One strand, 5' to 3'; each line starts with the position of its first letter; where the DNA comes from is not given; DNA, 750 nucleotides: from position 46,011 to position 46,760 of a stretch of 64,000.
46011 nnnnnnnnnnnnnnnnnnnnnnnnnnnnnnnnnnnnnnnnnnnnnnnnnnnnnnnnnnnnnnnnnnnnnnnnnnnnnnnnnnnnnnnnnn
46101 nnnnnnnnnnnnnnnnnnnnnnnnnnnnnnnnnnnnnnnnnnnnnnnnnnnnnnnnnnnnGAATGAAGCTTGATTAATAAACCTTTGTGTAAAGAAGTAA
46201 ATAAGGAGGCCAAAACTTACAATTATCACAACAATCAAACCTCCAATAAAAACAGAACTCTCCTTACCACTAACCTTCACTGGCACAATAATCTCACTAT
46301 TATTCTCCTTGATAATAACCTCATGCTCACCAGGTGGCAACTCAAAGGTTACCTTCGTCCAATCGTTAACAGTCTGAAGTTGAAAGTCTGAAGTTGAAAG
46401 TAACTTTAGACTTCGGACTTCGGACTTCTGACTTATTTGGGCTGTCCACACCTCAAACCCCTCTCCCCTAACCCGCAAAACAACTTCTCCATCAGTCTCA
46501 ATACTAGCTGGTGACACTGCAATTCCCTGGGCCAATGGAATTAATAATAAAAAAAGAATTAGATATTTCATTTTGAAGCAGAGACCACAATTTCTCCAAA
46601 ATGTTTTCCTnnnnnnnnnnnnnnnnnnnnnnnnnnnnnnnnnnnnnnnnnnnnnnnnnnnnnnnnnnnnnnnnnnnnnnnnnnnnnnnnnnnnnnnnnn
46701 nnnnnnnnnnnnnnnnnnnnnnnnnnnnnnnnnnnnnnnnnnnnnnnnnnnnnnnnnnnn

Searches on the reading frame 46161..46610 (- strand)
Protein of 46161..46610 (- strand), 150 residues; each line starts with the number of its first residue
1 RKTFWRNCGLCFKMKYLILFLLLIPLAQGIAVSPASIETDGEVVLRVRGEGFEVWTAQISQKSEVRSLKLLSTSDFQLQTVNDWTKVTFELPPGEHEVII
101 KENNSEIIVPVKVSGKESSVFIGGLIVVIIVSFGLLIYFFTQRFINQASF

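Call 77: search_protein_families(library=pfam, proteins=[window:46161-46610:-], max_evalue=0.01)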
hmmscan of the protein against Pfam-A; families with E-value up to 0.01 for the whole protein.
window:46161-46610:- (150 aa): 1 family
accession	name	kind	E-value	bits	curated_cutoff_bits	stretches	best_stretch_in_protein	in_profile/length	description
PF15145.11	DUF4577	-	0.0028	18.1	27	1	78-138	22-80/128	Domain of unknown function (DUF4577)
